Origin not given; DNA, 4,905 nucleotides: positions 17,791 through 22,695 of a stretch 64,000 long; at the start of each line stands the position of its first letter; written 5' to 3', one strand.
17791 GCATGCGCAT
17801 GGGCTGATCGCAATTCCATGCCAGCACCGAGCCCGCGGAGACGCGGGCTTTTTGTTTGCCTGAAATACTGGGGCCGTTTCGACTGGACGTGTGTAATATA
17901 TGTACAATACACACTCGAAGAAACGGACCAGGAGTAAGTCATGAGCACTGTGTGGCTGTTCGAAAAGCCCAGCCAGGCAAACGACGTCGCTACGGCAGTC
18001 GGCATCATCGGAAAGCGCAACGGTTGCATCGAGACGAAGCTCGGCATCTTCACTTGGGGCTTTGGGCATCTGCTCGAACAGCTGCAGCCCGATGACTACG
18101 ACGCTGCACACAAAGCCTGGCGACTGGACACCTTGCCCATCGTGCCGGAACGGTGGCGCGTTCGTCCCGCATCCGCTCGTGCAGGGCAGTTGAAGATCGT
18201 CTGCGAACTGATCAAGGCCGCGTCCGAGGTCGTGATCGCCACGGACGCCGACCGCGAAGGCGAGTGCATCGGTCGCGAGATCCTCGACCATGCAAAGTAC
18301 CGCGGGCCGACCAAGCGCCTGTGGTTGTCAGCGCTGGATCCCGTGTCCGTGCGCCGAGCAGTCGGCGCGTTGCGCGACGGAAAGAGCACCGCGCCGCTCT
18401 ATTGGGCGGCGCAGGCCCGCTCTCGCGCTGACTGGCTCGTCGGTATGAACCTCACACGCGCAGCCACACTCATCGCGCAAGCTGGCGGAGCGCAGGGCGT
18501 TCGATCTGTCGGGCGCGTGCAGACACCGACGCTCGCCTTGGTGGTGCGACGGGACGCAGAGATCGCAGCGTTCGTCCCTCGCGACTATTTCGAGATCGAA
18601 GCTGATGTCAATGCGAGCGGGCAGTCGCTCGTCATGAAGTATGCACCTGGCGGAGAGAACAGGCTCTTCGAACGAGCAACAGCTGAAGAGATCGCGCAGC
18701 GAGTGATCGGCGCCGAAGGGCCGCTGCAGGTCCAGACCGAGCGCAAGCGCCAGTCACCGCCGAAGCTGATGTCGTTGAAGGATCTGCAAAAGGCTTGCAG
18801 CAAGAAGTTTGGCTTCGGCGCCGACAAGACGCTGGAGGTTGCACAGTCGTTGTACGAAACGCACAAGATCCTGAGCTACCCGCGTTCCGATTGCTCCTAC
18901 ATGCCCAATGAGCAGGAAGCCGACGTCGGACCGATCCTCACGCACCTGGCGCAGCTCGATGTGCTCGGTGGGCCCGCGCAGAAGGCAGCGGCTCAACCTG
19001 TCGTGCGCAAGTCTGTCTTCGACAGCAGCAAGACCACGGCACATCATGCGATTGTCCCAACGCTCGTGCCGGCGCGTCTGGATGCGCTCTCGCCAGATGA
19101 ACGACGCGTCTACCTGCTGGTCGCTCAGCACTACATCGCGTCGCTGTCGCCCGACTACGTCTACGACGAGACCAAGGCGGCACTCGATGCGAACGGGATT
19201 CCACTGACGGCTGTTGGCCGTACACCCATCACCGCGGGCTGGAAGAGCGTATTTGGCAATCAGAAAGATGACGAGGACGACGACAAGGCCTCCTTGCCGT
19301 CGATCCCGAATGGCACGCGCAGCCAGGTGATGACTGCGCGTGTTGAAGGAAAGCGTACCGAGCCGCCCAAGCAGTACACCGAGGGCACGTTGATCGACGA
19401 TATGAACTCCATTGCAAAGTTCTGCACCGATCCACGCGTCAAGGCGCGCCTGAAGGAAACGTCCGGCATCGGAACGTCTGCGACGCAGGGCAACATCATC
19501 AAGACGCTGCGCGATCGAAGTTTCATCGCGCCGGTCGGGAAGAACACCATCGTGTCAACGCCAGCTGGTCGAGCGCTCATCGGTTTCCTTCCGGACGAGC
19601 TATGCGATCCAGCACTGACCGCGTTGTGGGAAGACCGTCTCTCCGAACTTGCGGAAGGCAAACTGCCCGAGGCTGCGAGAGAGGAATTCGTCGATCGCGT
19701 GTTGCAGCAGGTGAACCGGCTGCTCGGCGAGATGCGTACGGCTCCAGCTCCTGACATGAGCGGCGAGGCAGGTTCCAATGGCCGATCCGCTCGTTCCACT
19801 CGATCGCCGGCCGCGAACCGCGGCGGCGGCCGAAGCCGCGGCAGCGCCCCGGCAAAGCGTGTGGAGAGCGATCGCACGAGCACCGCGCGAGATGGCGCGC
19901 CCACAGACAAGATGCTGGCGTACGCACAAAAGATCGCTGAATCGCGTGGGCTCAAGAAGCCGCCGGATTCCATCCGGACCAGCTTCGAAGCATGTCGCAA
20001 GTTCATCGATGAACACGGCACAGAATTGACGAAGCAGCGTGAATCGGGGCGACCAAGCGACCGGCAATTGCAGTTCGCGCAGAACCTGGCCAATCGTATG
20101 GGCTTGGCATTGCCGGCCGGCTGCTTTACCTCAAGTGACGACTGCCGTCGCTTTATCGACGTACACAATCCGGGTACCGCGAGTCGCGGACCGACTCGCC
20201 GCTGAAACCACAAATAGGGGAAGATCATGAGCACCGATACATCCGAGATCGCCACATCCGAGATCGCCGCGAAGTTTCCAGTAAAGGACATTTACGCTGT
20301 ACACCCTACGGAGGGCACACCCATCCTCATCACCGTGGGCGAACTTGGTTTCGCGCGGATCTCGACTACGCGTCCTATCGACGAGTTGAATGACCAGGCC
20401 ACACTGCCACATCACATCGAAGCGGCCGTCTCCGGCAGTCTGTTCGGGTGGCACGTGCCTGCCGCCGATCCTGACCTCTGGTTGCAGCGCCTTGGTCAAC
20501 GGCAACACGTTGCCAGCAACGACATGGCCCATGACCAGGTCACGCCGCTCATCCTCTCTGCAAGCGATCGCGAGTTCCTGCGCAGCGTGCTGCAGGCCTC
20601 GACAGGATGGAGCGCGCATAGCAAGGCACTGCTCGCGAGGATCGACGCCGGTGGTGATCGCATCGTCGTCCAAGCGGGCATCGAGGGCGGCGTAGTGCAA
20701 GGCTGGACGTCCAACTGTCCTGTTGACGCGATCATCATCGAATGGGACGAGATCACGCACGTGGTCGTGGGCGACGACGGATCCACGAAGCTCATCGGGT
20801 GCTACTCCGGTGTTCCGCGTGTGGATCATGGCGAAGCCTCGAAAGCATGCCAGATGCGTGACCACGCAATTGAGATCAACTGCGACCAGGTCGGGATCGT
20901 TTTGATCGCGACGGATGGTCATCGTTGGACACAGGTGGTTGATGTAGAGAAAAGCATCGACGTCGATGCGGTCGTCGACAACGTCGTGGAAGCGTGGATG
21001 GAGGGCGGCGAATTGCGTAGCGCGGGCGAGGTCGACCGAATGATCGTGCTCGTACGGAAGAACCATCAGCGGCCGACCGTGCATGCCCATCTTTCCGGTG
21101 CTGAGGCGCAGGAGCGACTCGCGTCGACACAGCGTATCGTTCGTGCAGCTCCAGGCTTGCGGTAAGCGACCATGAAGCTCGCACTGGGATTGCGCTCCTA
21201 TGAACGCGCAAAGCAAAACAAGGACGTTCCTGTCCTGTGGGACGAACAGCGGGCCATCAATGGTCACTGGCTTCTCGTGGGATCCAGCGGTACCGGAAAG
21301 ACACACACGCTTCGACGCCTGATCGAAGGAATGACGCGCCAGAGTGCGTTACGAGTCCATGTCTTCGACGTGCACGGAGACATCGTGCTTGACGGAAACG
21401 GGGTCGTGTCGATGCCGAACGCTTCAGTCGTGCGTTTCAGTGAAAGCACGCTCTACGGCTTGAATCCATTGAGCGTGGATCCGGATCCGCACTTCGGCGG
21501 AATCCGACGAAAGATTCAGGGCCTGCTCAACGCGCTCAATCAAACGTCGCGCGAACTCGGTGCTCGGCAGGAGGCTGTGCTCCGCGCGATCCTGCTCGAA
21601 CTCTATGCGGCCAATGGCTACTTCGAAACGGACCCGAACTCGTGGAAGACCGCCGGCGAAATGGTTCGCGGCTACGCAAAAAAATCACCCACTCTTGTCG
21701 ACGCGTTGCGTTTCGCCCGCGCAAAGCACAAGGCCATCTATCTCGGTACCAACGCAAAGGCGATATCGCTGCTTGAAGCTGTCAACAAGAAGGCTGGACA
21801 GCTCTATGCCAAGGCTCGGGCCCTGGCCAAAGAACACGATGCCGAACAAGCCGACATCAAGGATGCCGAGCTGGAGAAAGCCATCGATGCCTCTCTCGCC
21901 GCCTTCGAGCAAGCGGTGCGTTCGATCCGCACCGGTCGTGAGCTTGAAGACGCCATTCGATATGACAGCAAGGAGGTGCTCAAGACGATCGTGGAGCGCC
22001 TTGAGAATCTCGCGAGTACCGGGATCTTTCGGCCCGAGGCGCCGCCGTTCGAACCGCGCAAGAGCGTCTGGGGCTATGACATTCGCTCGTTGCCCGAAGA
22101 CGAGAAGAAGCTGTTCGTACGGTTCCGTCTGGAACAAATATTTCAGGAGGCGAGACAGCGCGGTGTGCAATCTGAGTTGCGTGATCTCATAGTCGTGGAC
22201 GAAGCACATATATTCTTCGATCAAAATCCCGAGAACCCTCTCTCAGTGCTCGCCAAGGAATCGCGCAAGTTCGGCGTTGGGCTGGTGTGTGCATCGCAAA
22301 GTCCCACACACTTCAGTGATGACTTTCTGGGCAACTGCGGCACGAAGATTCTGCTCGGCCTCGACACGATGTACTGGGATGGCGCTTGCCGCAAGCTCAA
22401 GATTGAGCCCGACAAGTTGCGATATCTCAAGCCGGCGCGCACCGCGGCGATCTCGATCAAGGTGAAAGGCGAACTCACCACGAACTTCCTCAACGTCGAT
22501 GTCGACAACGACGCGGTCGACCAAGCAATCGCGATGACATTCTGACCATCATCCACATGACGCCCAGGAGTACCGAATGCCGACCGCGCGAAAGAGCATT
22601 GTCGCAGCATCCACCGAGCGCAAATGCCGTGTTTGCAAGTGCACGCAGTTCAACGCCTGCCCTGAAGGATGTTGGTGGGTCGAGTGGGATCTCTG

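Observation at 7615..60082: Element-wide 26-bp inverted-repeat operator family (GTGYGTA-N12-TACRCAC) overlapping -10 elements of at least six promoters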

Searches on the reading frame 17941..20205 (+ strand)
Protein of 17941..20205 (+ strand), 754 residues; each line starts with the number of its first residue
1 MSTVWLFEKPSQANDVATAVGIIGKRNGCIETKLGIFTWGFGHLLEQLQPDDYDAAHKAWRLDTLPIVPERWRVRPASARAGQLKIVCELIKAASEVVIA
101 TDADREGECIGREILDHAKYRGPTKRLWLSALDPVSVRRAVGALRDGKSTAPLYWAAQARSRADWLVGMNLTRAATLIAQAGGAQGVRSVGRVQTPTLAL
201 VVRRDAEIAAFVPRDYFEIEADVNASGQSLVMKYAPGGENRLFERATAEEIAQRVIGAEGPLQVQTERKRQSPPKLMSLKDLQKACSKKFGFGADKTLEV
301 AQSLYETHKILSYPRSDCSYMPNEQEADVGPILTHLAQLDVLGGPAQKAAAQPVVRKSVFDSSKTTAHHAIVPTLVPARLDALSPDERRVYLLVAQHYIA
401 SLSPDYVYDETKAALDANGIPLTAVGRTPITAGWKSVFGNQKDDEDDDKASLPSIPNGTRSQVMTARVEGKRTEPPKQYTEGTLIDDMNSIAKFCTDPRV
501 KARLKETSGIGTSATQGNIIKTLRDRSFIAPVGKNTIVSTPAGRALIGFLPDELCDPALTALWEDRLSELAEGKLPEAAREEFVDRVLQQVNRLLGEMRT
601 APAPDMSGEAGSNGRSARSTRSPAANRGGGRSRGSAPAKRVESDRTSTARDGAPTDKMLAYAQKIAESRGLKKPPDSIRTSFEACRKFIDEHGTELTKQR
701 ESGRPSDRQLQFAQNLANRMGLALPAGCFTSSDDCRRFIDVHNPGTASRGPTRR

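Call 8: search_protein_families(library=pfam, proteins=[window:17941-20205:+], max_evalue=0.01)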
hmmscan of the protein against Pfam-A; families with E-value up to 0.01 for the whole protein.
window:17941-20205:+ (754 aa): 2 families
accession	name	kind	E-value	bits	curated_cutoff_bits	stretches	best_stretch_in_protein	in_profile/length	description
PF01131.25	Topoisom_bac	-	7.3e-105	351.7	35.1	1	152-576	5-405/411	DNA topoisomerase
PF01751.28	Toprim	-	8.4e-10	39.1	23.1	1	4-130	2-94/96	Toprim domain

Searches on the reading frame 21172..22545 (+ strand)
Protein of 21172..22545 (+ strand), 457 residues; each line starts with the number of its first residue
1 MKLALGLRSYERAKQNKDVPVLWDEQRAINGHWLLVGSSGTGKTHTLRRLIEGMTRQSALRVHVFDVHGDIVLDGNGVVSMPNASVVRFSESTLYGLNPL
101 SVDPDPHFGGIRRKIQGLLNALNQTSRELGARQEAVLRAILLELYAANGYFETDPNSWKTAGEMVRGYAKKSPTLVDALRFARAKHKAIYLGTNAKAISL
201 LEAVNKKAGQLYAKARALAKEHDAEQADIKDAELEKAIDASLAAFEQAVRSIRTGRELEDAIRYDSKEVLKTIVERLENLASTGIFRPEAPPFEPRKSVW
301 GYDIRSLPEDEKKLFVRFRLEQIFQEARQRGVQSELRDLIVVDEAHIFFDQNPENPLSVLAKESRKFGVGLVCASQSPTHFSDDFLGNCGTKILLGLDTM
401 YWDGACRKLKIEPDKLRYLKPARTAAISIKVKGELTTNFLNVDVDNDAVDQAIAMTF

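Call 11: search_protein_families(library=ncbifam, proteins=[window:21172-22545:+], max_evalue=0.01)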
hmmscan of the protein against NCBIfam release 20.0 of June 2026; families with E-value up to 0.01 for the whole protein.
window:21172-22545:+ (457 aa): 12 families
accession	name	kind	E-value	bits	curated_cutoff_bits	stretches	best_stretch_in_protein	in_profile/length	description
NF040819.1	helicase_HerA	equivalog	7.7e-14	51.1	970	1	320-395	386-465/561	DNA double-strand break repair helicase HerA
NF053655.1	CedD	equivalog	3.6e-12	45.7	600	1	324-394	408-476/527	DNA-translocating ATPase CedD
NF042943.1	HerA_antiphage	equivalog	8e-12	44.5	800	1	303-397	400-502/566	anti-phage-associated helicase HerA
NF041017.1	DNA_import_CedB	equivalog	7.3e-10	38.1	700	1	16-71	261-316/590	DNA import protein CedB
NF045975.1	VirB4_plasma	equivalog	3.5e-09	35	590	2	26-150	511-638/894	Mbov_0397 family ICE element conjugal transfer ATPase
NF042944.1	HerA_antiphage_2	equivalog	7.1e-09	35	850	2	338-397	429-495/576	anti-phage-associated helicase HerA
TIGR00929.1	VirB4_CagE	subfamily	3e-08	32.4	643.1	1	27-105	435-508/792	VirB4 family type IV secretion/conjugal transfer ATPase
NF033849.1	ser_rich_anae_1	subfamily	1.2e-07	29.5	650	1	32-282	761-950/1163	serine-rich protein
NF040937.1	HerA_Thermprot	equivalog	1.8e-07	30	800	1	301-395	311-412/487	DNA double-strand break repair helicase HerA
NF045971.1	conju_CD1110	equivalog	0.00056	18.3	325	0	20-145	405-531/752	VirB4-like conjugal transfer ATPase, CD1110 family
NF033453.1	BREX_3_BrxF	hypoth_equivalog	0.003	17.2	50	0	332-366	75-110/149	BREX-3 system P-loop-containing protein BrxF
TIGR03925.1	T7SS_EccC_b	equivalog_domain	0.007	14.7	346.55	0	17-66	350-400/564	type VII secretion protein EccCb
